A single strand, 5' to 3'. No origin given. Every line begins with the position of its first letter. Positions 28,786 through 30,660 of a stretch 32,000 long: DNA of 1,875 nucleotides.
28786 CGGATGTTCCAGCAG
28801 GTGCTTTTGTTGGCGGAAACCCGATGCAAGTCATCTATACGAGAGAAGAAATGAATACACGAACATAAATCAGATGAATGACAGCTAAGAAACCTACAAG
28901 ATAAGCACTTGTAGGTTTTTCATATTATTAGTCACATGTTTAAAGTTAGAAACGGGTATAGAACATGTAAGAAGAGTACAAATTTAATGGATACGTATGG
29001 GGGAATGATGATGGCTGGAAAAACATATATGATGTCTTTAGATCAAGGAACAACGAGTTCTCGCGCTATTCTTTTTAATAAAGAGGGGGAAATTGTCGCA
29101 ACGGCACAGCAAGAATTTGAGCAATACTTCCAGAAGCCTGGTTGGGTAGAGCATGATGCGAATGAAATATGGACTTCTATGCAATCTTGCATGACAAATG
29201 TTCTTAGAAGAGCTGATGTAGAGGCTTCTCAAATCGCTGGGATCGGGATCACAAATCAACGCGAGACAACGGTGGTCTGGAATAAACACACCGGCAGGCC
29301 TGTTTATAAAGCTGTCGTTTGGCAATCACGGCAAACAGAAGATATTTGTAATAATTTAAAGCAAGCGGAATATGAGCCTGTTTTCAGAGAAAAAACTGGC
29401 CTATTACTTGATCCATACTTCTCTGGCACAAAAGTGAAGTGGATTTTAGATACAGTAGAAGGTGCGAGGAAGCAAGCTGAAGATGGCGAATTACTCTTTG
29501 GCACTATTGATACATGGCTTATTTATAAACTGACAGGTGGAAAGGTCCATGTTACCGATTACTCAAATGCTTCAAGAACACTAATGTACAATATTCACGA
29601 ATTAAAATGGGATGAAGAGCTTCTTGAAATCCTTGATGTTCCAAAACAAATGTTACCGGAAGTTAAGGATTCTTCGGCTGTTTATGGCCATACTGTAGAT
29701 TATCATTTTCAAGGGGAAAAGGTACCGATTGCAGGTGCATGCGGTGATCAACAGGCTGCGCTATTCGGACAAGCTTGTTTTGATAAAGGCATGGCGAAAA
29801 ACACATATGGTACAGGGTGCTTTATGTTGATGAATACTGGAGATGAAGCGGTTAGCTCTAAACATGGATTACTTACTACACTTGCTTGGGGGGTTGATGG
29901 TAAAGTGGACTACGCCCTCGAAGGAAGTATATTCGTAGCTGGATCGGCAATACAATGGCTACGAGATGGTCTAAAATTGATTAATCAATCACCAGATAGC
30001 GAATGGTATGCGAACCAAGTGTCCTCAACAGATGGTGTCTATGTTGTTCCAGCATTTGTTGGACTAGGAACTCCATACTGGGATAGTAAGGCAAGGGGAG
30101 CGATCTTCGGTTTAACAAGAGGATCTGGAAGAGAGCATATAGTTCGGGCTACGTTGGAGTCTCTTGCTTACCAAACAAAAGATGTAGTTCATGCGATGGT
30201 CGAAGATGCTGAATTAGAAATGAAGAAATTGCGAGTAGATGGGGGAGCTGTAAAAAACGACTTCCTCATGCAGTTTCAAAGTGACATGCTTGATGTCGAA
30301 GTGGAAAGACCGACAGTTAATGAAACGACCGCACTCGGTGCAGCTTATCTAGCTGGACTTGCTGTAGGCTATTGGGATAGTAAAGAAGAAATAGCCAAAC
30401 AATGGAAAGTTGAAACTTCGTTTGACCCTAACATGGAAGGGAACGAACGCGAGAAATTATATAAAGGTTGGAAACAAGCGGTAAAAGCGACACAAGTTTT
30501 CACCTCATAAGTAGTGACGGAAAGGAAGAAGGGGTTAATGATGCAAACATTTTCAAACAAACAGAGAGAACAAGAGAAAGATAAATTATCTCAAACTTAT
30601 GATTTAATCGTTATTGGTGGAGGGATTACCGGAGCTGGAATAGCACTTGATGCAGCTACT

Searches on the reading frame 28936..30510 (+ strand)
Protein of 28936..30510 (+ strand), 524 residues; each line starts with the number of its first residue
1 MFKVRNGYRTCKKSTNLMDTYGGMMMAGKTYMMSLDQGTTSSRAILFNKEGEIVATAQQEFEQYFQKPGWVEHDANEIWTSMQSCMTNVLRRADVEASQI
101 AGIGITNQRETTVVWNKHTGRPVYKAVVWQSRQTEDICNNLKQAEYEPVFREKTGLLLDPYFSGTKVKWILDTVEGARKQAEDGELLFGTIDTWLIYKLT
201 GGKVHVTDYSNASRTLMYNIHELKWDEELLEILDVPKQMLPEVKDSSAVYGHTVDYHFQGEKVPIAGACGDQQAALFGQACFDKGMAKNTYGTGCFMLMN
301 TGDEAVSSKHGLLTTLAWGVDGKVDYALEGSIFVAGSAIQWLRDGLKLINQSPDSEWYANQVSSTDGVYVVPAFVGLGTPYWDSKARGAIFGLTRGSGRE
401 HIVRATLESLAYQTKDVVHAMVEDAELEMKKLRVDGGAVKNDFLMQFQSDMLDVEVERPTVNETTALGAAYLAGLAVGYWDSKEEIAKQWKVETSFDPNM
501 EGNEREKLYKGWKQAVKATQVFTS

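Call 65: find_encoding_contigs(protein=window:28936-30510:+, flank=10000, max_places=3)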
Protein window:28936-30510:+ (524 aa): no gene with exactly this product is on record in the collection.

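Call 68: find_encoding_contigs(protein=window:28987-30510:+, flank=10000, max_places=3)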
Protein window:28987-30510:+ (507 aa): 1 contig read that carries it; 1 place shown.
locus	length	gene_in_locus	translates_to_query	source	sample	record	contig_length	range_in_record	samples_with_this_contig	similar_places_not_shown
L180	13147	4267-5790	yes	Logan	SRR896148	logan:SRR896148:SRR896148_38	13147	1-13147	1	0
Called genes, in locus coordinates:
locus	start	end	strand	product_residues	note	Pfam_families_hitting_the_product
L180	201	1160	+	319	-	PF02603:Hpr_kinase_N, PF07085:DRTGG (weak), PF07475:Hpr_kinase_C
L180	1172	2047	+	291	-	PF01790:LGT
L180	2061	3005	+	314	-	PF07670:Gate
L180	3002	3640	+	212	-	PF00702:Hydrolase, PF08282:Hydrolase_3 (faint), PF12710:HAD, PF13419:HAD_2, PF13242:Hydrolase_like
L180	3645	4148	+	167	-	PF25087:GMPPB_C (faint), PF00132:Hexapep, PF14602:Hexapep_2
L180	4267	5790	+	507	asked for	PF00370:FGGY_N, PF02782:FGGY_C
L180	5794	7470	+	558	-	PF01266:DAO, PF16901:DAO_C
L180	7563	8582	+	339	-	PF21545:T7SS_EccA1_N (faint), PF13431:TPR_17 (faint), PF13432:TPR_16 (faint), PF23914:TPR_CcmH_CycH (faint), PF24575:TPR_Slam (faint), PF07719:TPR_2 (faint), PF13424:TPR_12 (faint), PF14559:TPR_19 (weak), +2 more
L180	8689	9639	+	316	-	PF00890:FAD_binding_2 (faint), PF01134:GIDA (faint), PF01266:DAO (faint), PF07992:Pyr_redox_2, PF12831:FAD_oxidored (weak), PF13450:NAD_binding_8 (weak), PF13738:Pyr_redox_3, PF00070:Pyr_redox, +1 more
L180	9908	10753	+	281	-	PF03668:RapZ-like_N, PF22740:PapZ_C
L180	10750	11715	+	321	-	PF01933:CofD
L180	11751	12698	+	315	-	PF10298:WhiA_N, PF14527:LAGLIDADG_WhiA, PF02650:HTH_WhiA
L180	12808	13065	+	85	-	PF00381:PTS-HPr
